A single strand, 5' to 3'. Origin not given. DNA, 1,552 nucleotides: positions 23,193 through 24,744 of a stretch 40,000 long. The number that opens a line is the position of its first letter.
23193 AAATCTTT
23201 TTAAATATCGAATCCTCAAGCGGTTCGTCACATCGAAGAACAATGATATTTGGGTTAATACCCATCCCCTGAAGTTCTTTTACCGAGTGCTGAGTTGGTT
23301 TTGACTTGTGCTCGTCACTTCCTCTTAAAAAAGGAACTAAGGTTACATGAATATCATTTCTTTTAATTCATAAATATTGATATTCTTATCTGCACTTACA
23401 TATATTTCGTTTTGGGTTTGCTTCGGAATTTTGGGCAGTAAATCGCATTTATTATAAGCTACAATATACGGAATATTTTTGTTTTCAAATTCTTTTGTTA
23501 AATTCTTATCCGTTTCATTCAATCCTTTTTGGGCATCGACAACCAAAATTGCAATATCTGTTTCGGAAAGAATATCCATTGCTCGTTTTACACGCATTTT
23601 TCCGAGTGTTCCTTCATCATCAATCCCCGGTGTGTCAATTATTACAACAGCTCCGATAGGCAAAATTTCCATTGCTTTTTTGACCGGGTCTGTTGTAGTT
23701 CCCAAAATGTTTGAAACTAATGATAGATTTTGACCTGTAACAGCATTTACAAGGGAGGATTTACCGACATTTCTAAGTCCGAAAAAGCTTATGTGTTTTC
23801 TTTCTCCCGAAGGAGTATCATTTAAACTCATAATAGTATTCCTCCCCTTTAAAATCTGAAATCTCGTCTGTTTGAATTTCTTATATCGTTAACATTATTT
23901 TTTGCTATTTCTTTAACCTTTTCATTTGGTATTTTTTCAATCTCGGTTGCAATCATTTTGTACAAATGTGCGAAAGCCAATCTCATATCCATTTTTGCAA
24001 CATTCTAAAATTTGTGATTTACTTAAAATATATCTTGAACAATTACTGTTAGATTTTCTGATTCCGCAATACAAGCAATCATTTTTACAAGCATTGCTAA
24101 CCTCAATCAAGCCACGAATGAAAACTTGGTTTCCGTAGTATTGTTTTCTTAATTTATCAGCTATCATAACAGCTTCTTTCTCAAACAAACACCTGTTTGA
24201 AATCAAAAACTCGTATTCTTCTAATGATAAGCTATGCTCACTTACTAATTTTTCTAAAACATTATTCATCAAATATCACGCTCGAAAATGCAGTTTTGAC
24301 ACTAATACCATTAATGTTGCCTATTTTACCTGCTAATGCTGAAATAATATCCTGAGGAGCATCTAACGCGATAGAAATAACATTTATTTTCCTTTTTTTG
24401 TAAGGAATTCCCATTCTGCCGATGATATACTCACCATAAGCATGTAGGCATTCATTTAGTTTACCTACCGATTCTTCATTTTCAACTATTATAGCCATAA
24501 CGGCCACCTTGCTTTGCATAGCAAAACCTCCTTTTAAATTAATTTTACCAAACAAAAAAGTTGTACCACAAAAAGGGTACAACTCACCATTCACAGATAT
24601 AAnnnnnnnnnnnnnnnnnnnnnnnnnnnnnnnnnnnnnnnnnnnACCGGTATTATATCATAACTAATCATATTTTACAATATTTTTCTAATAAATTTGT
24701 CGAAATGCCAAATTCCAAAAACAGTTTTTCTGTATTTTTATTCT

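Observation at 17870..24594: Six gene-inactivating lesions packed into about 6.4 kb while the rest of the window is intact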

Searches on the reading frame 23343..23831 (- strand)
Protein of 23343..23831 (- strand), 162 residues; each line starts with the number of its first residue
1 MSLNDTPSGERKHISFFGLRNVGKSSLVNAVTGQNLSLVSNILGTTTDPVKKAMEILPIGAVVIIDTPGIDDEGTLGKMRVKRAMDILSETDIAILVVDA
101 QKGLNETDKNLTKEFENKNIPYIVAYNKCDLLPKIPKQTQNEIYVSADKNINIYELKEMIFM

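Call 3: search_protein_families(library=ncbifam, proteins=[window:23343-23831:-], max_evalue=0.01)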
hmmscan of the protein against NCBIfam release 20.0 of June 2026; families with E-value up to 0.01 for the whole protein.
window:23343-23831:- (162 aa): 37 families (the best 25 are shown)
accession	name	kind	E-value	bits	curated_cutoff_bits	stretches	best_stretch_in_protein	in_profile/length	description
TIGR03918.1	GTP_HydF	equivalog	2.8e-57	194.3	325.55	1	6-161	2-164/392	[FeFe] hydrogenase H-cluster maturation GTPase HydF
TIGR03594.1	GTPase_EngA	equivalog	4.2e-28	98.5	306.7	1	12-161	176-326/432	ribosome biogenesis GTPase Der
TIGR00450.1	mnmE_trmE_thdF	equivalog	6e-23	81.6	252.6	1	13-146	211-336/446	tRNA uridine-5-carboxymethylaminomethyl(34) synthesis GTPase MnmE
TIGR00231.1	small_GTP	domain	5.2e-22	78.4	42.5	1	12-143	4-136/164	GTP-binding protein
NF000908.1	PRK00089.1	equivalog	1.2e-21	77.3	237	1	14-137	6-128/291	GTPase Era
NF003661.0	PRK05291.1-3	equivalog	2.2e-18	66.9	380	1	13-160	218-366/448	tRNA uridine-5-carboxymethylaminomethyl(34) synthesis GTPase MnmE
TIGR00436.1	era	equivalog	2.8e-18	66.3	116.25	1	14-152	3-140/270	GTPase Era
NF007071.0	PRK09518.1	equivalog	2.2e-16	59.5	953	2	12-70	445-502/706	bifunctional cytidylate kinase/GTPase Der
NF002828.0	PRK03003.1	equivalog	4.4e-16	58.5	631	1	10-133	212-338/477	ribosome biogenesis GTPase Der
TIGR03156.1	GTP_HflX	equivalog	3.6e-13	49.2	216.75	1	12-160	190-347/351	GTPase HflX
TIGR03598.1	GTPase_YsxC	equivalog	1.1e-12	48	124.45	1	3-143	10-153/186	ribosome biogenesis GTP-binding protein YihA/YsxC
TIGR00437.1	feoB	equivalog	2.4e-10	39.8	315.65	1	20-131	3-111/594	ferrous iron transport protein B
TIGR03597.1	GTPase_YqeH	equivalog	3.1e-09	36.5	297.4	1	10-82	154-227/361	ribosome biogenesis GTPase YqeH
NF003078.0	PRK04004.1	equivalog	1.4e-08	33.8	468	1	38-149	57-158/598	translation initiation factor IF-2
NF008280.0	PRK11058.1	equivalog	3.8e-08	32.5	441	1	13-141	199-335/426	ribosome rescue GTPase HflX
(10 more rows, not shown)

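Call 11: find_related_loci(query=window:23343-23831:-, collection=metagenome_contigs, flank=10000)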
Query window:23343-23831:- (162 aa) in metagenome_contigs; peptide patterns used: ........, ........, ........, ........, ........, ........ (x = any residue, [..] = any of these).
600 stretches matched a pattern (row limit reached: there are more); 540 encode a relative of the query (tblastn E <= 1e-3); the best 80 are kept; 80 distinct loci.
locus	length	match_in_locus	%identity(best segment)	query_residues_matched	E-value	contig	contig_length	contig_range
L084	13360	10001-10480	68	1-160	2e-71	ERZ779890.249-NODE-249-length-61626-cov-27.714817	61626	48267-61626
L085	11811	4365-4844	69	1-160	2e-71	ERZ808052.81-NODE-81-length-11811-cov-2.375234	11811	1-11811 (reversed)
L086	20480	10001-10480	68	1-160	2e-70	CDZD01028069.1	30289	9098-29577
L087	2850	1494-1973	68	1-160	2e-70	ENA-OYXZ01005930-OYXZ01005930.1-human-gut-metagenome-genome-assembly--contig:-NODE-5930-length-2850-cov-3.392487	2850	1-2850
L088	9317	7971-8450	67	1-160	6e-69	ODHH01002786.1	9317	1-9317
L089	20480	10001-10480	67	1-160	1e-68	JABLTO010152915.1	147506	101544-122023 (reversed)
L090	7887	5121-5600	67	1-160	2e-68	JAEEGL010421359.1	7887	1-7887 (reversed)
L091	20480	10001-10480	67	1-160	1e-68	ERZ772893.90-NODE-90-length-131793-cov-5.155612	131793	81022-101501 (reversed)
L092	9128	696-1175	66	1-160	7e-68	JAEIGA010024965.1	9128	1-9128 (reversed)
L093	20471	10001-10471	66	1-157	9e-67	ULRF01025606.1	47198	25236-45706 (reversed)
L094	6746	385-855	66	1-157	8e-67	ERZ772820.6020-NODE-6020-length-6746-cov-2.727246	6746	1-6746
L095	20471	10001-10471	66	1-157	7e-67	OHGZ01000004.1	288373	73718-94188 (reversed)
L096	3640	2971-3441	66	1-157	6e-67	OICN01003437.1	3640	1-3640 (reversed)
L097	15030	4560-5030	66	1-157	1e-66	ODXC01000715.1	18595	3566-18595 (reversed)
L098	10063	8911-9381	66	1-157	9e-67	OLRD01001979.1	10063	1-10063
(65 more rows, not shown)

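Call 21: find_homologous_proteins(query=window:23343-23831:-, max_evalue=1e-30)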
Query window:23343-23831:- (162 aa): 1663 proteins with E <= 1e-30 among 3321 candidates; the best 120 are listed.
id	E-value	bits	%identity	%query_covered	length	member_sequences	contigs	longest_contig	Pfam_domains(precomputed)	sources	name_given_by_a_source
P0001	1.6e-98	345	100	100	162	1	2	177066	PF01926.30,PF00350.30,PF02421.25,PF00009.34,PF03193.23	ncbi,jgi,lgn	-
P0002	9.6e-64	232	71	99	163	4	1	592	PF01926.30,PF00350.30,PF02421.25,PF00009.34,PF03193.23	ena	-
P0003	1.8e-63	231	71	99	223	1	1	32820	PF18128.8,PF01926.30,PF00350.30,PF02421.25,PF00009.34,PF03193.23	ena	-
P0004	2.2e-63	231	71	99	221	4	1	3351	PF18128.8,PF01926.30,PF00350.30,PF02421.25,PF00009.34,PF03193.23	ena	-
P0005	9.2e-63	229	70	98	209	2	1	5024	PF18128.8,PF01926.30,PF00350.30,PF02421.25,PF00009.34,PF03193.23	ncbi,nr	ncbi:MAG: 50S ribosome-binding GTPase, partial [Clostridia bacterium]|nr:50S ribosome-binding GTPase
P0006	1.2e-62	228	66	99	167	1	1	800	PF01926.30,PF00350.30,PF02421.25,PF00009.34,PF03193.23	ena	-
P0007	1.5e-62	228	68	99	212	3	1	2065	PF01926.30,PF00350.30,PF02421.25,PF00009.34,PF03193.23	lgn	-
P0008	2.8e-62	227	67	99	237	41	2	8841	PF18128.8,PF01926.30,PF00350.30,PF02421.25,PF00009.34,PF03193.23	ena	-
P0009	6.0e-62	226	71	99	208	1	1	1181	PF18128.8,PF01926.30,PF00350.30,PF02421.25,PF00009.34,PF03193.23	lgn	-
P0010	7.0e-62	226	68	99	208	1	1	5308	PF18128.8,PF01926.30,PF00350.30,PF02421.25,PF00009.34,PF03193.23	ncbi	-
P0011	3.5e-61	224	66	99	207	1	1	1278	PF18128.8,PF01926.30,PF00350.30,PF02421.25,PF00009.34,PF03193.23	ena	-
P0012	4.9e-61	223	70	96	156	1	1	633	PF01926.30,PF00350.30,PF02421.25,PF00009.34,PF03193.23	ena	-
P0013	1.1e-60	222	65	99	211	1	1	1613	PF01926.30,PF00350.30,PF02421.25,PF00009.34,PF03193.23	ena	-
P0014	2.2e-60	221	68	99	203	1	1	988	PF01926.30,PF00350.30,PF02421.25,PF00009.34,PF03193.23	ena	-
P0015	2.6e-60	221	67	97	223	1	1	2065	PF18128.8,PF01926.30,PF00350.30,PF02421.25,PF00009.34,PF03193.23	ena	-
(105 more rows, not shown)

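Call 22: find_encoding_contigs(protein=P0001, flank=10000, max_places=10)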
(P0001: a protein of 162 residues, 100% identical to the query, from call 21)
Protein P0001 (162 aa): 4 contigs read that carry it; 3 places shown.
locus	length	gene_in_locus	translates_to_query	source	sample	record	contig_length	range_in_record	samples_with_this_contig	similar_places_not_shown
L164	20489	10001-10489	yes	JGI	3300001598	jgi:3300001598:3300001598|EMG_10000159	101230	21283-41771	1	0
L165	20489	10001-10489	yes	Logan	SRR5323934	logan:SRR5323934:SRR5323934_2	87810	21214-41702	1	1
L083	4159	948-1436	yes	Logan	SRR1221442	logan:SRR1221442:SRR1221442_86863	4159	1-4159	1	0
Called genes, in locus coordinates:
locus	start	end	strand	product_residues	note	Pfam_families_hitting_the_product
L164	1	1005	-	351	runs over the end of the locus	PF00589:Phage_integrase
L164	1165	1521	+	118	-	PF03780:Asp23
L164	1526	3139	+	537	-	PF02734:Dak2, PF21645:FakA-like_M, PF13684:FakA-like_C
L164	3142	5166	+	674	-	PF17191:RecG_wedge, PF00176:SNF2-rel_dom (weak), PF04851:ResIII, PF00270:DEAD, PF07517:SecA_DEAD (weak), PF00271:Helicase_C, PF19833:RecG_dom3_C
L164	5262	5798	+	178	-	PF03602:Cons_hypoth95, PF02086:MethyltransfD12 (faint), PF05175:MTS (weak), PF13847:Methyltransf_31 (weak)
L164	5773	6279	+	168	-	PF01467:CTP_transf_like, PF08218:Citrate_ly_lig (faint)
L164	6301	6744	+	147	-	-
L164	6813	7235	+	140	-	PF02367:TsaE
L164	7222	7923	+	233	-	PF00814:TsaD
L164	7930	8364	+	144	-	PF02502:LacAB_rpiB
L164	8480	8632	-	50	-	-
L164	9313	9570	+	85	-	PF21699:TM1266-like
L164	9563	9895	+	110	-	-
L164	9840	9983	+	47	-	-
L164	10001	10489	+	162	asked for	PF03193:RsgA_GTPase (faint), PF00350:Dynamin_N (faint), PF01926:MMR_HSR1, PF02421:FeoB_N, PF00009:GTP_EFTU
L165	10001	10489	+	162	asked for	PF03193:RsgA_GTPase (faint), PF00350:Dynamin_N (faint), PF01926:MMR_HSR1, PF02421:FeoB_N, PF00009:GTP_EFTU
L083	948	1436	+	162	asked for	PF03193:RsgA_GTPase (faint), PF00350:Dynamin_N (faint), PF01926:MMR_HSR1, PF02421:FeoB_N, PF00009:GTP_EFTU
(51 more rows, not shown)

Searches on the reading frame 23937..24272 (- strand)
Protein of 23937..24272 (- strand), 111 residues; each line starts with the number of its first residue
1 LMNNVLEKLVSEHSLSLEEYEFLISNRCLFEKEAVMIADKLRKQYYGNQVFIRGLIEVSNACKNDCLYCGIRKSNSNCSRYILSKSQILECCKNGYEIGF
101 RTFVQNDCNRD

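Call 3: search_protein_families(library=ncbifam, proteins=[window:23937-24272:-], max_evalue=0.01)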
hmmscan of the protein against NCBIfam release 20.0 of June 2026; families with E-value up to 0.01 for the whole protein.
window:23937-24272:- (111 aa): 15 families
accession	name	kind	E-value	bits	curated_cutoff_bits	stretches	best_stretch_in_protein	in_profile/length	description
TIGR03956.1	rSAM_HydE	equivalog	3.8e-35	121.7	254.6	1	6-105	2-102/340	[FeFe] hydrogenase H-cluster radical SAM maturase HydE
TIGR03910.1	pyrrolys_PylB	equivalog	2.4e-16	59.6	348.2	1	2-95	5-99/347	methylornithine synthase PylB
TIGR02351.2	thiH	equivalog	1.5e-09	37.4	380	1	6-101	26-121/364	2-iminoacetate synthase ThiH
NF005609.0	PRK07360.1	equivalog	2.4e-09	36.4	426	1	2-99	8-108/374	7,8-didemethyl-8-hydroxy-5-deazariboflavin synthase subunit CofH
TIGR03955.1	rSAM_HydG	equivalog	2.5e-08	32.8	312.15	1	2-90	34-123/470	[FeFe] hydrogenase H-cluster radical SAM maturase HydG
TIGR03551.1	F420_cofH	equivalog_domain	3e-08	32.9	374.1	1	30-99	15-86/345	5-amino-6-(D-ribitylamino)uracil--L-tyrosine 4-hydroxyphenyl transferase CofH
NF006276.0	PRK08444.1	equivalog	9.3e-08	31.5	560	1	4-100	2-97/353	aminofutalosine synthase MqnE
TIGR03700.1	mena_SCO4494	equivalog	2.7e-07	29.8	434.55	1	6-100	2-96/351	aminofutalosine synthase MqnE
TIGR03550.1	F420_cofG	equivalog_domain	3.1e-06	26.6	213.35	1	48-100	4-52/322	7,8-didemethyl-8-hydroxy-5-deazariboflavin synthase CofG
NF006687.0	PRK09234.1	equivalog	5.9e-06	24.7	1018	1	13-99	490-578/849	bifunctional FO biosynthesis protein CofGH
TIGR00433.2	bioB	equivalog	3.2e-05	23.3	225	1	32-103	20-94/307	biotin synthase BioB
NF004884.0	PRK06245.1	equivalog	0.00014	20.9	209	1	55-99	18-60/340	7,8-didemethyl-8-hydroxy-5-deazariboflavin synthase subunit CofG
TIGR03699.1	menaquin_MqnC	equivalog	0.00018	20.4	428.1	1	15-102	3-91/342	cyclic dehypoxanthinyl futalosine synthase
TIGR00423.1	TIGR00423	subfamily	0.00026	20.3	260.25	1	56-102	9-55/310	CofH family radical SAM protein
NF004580.0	PRK05926.1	equivalog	0.003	16.8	583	1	2-94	15-110/370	hypothetical protein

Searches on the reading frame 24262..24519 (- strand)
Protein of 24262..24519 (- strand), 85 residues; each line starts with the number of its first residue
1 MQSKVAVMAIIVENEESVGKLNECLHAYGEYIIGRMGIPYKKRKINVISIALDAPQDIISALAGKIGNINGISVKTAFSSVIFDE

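Call 62: search_protein_families(library=ncbifam, proteins=[window:24262-24519:-], max_evalue=1e-10)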
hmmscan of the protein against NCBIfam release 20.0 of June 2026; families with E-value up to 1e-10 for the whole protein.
window:24262-24519:- (85 aa): 1 family
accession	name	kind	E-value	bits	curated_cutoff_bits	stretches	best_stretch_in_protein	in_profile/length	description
TIGR03959.1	hyd_TM1266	equivalog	5.8e-33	112.5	60.8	1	4-78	1-75/76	TM1266 family iron-only hydrogenase system putative regulator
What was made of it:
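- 24262..24519 (-): TM1266-family hydrogenase-system regulator gene, intact (85 aa). call 62: 112.5 bits, profile 1-75 of 76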

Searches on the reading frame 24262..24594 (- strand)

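Call 3: search_protein_families(library=ncbifam, proteins=[window:24262-24594:-], max_evalue=0.01)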
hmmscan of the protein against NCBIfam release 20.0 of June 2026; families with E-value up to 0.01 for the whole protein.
window:24262-24594:- (110 aa): 1 family
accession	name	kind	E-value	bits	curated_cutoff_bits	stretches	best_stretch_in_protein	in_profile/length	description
TIGR03959.1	hyd_TM1266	equivalog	1.3e-32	111.4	60.8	1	29-103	1-75/76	TM1266 family iron-only hydrogenase system putative regulator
